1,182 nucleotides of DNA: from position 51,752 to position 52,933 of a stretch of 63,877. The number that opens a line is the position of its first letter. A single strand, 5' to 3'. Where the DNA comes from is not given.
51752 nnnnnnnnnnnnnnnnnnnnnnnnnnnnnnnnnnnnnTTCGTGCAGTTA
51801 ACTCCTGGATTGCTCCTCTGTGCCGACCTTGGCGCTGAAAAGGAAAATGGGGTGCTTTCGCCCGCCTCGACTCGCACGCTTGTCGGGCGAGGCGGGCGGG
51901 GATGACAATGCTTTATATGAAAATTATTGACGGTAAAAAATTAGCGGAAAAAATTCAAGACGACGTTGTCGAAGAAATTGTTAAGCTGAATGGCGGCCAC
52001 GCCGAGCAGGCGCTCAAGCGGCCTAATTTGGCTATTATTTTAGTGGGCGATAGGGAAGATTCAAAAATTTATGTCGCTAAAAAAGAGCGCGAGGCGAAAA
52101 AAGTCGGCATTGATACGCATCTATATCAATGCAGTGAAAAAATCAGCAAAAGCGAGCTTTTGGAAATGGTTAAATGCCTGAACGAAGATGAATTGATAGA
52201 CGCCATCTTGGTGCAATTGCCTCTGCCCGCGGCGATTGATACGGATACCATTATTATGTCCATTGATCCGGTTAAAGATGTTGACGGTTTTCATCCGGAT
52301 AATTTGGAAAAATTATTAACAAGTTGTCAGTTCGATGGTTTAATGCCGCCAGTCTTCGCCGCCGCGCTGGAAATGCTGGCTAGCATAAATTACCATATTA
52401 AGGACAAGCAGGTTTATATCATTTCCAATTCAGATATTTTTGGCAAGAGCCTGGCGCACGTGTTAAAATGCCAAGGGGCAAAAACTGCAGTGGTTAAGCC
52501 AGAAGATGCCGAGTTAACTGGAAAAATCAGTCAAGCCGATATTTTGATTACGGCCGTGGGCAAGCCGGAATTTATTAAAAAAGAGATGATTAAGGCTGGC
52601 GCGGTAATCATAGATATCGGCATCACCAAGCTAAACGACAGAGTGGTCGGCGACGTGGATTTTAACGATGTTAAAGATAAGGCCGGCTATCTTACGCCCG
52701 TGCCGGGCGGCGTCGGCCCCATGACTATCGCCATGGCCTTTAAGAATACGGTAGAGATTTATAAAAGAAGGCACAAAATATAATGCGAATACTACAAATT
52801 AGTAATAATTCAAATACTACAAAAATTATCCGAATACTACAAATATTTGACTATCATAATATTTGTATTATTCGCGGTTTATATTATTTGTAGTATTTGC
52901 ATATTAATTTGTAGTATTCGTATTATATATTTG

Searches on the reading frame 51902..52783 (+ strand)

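Call 11: search_protein_families(library=pfam, proteins=[window:51902-52783:+], max_evalue=0.00001)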
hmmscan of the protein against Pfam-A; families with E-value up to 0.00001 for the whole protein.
window:51902-52783:+ (293 aa): 2 families
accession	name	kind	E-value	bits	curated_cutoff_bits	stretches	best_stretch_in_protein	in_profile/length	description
PF02882.25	THF_DHG_CYH_C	-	3e-47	160.3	27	1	131-290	1-159/160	Tetrahydrofolate dehydrogenase/cyclohydrolase, NAD(P)-binding domain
PF00763.28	THF_DHG_CYH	-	1.2e-33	116.2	32.8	1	9-128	1-115/115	Tetrahydrofolate dehydrogenase/cyclohydrolase, catalytic domain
